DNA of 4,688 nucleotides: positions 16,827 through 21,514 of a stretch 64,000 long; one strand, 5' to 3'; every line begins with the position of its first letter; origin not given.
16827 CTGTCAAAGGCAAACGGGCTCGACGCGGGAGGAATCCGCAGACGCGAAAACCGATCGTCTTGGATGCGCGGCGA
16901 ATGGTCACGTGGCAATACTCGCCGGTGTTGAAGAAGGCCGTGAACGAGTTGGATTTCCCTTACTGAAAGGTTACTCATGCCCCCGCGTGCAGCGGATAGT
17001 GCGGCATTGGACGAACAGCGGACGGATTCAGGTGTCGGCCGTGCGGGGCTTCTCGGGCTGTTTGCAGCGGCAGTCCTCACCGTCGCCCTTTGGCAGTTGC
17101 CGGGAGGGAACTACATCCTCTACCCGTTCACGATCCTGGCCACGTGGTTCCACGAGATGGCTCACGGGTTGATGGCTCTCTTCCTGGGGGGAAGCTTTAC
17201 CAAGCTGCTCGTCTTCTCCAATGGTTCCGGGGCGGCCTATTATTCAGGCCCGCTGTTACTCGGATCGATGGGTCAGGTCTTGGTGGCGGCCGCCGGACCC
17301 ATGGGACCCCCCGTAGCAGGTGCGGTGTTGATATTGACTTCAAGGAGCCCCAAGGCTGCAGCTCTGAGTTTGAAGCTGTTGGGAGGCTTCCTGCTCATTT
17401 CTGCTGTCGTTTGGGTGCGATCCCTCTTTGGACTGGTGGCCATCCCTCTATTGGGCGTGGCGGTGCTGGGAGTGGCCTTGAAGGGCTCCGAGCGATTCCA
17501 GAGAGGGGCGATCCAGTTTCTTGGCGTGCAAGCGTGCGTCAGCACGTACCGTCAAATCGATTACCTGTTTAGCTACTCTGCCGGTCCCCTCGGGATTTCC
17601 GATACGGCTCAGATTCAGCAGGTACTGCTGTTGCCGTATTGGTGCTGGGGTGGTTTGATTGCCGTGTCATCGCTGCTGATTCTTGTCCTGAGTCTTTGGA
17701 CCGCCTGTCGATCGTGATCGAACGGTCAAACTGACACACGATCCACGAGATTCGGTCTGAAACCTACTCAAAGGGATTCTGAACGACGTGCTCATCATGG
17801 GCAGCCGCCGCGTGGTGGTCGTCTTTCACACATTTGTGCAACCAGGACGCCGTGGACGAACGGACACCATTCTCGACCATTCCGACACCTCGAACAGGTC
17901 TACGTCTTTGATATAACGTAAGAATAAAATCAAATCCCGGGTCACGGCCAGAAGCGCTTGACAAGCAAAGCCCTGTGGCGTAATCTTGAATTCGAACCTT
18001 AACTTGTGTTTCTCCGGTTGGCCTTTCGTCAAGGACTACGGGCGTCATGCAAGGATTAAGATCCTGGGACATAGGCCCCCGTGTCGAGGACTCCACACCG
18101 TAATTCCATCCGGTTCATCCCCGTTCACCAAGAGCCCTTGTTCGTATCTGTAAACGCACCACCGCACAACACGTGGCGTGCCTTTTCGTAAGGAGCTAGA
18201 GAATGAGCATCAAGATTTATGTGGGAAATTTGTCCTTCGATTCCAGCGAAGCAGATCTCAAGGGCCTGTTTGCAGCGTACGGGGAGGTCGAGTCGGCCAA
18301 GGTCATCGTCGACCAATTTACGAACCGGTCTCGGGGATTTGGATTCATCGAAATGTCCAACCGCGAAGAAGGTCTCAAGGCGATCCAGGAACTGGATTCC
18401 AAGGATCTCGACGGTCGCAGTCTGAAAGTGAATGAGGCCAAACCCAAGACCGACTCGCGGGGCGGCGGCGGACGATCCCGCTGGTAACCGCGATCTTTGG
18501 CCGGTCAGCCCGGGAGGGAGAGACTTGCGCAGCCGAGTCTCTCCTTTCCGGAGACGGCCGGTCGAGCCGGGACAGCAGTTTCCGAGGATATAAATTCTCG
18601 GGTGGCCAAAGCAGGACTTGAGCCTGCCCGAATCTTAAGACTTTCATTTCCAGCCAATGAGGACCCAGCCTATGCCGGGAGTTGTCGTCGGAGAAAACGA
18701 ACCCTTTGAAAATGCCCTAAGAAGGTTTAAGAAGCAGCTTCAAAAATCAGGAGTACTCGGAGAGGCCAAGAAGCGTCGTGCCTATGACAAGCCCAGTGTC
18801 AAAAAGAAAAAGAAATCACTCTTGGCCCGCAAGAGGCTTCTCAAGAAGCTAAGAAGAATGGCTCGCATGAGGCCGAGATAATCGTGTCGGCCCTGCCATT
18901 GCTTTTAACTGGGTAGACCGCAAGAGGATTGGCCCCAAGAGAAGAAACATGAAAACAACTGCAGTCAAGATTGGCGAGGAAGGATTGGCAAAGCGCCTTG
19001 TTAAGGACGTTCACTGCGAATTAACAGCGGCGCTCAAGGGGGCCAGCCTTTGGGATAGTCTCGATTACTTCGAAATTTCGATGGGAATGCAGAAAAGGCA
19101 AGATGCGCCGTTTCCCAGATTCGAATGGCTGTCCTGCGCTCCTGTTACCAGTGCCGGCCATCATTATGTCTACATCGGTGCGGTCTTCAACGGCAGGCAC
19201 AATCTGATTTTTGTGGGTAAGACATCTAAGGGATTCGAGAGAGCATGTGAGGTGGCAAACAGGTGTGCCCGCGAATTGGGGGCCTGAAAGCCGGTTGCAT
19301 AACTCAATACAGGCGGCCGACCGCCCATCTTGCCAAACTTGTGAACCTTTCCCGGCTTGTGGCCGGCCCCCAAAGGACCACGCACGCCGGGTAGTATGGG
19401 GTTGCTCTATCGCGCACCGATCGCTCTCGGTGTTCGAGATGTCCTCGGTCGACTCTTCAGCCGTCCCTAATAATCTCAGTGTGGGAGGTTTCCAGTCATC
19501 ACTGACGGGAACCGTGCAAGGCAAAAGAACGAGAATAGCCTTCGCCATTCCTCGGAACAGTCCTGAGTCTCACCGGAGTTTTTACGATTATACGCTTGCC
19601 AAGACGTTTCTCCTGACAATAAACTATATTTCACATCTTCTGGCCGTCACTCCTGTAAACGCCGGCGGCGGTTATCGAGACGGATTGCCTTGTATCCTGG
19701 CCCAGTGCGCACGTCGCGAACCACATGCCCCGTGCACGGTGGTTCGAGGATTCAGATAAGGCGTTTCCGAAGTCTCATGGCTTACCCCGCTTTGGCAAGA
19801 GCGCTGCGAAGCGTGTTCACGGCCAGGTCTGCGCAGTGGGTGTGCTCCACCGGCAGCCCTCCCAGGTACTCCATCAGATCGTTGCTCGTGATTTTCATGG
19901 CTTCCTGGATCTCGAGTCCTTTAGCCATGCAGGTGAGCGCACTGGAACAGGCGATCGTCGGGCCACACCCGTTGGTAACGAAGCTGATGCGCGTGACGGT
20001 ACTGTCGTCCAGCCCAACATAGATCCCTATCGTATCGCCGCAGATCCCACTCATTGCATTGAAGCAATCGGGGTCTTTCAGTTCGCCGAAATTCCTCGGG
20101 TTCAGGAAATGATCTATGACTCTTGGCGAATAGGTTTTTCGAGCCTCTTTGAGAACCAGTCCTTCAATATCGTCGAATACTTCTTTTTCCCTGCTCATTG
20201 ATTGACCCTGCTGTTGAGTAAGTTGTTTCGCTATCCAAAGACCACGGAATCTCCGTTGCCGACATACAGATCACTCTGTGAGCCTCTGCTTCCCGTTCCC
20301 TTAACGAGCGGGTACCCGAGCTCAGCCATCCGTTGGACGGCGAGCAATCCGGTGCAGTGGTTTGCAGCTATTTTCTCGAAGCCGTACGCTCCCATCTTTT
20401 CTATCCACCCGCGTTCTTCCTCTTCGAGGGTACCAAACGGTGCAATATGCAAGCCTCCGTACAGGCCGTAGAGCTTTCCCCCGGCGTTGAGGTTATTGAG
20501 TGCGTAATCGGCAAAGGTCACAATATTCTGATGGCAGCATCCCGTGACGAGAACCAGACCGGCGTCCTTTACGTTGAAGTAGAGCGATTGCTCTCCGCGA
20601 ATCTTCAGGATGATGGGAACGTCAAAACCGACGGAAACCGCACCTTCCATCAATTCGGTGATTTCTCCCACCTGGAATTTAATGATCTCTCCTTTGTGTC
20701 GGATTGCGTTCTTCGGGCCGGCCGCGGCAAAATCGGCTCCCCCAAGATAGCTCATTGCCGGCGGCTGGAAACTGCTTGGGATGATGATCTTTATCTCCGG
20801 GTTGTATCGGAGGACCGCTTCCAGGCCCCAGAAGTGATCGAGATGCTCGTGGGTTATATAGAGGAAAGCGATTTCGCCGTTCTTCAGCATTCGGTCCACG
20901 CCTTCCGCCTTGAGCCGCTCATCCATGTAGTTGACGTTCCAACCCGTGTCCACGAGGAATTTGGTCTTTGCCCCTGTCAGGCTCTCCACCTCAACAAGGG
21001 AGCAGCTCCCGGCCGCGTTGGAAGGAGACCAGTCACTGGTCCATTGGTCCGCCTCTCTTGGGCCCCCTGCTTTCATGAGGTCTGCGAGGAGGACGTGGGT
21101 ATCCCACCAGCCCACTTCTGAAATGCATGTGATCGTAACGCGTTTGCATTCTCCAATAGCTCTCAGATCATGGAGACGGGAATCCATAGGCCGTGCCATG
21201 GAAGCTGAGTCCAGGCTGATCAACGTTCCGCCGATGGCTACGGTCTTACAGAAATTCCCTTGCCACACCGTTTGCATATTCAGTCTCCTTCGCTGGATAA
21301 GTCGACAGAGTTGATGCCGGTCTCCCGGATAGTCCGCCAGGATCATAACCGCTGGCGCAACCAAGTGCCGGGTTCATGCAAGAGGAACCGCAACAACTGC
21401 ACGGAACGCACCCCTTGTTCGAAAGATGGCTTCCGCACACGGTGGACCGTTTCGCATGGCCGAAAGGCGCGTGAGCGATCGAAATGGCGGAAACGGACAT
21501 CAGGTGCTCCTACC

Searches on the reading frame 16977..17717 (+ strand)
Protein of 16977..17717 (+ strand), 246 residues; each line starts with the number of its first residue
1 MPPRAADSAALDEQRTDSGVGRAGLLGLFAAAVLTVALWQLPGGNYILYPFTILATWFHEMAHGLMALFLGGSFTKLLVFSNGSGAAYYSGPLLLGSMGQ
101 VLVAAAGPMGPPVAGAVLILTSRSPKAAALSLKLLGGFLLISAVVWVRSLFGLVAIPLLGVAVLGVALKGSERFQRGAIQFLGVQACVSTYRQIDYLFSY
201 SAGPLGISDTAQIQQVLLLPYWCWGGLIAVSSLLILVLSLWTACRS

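Call 63: search_protein_families(library=pfam, proteins=[window:16977-17717:+], max_evalue=0.001)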
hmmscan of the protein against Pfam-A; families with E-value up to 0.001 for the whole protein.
window:16977-17717:+ (246 aa): 1 family
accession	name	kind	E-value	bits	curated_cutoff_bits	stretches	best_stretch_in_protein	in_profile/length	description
PF13398.12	Peptidase_M50B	-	2.1e-47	161.9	26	1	31-238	2-200/201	Peptidase M50B-like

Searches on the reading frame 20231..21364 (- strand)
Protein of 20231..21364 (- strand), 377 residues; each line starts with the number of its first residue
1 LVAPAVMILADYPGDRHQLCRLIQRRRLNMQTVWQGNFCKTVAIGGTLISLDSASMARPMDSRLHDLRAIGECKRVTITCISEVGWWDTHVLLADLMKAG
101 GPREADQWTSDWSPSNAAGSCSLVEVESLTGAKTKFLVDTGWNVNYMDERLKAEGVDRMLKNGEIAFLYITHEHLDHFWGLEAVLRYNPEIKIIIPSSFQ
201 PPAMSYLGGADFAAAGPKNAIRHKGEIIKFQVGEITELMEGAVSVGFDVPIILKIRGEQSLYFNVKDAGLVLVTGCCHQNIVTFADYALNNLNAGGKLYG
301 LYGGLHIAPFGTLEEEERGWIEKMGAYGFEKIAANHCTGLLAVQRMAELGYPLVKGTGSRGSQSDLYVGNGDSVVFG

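Call 63: search_protein_families(library=pfam, proteins=[window:20231-21364:-], max_evalue=0.001)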
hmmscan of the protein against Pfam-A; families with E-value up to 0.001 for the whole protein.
window:20231-21364:- (377 aa): 1 family
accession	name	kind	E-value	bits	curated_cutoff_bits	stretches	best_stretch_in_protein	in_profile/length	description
PF00753.33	Lactamase_B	-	6.8e-09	36.4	22.7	1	119-238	6-110/196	Metallo-beta-lactamase superfamily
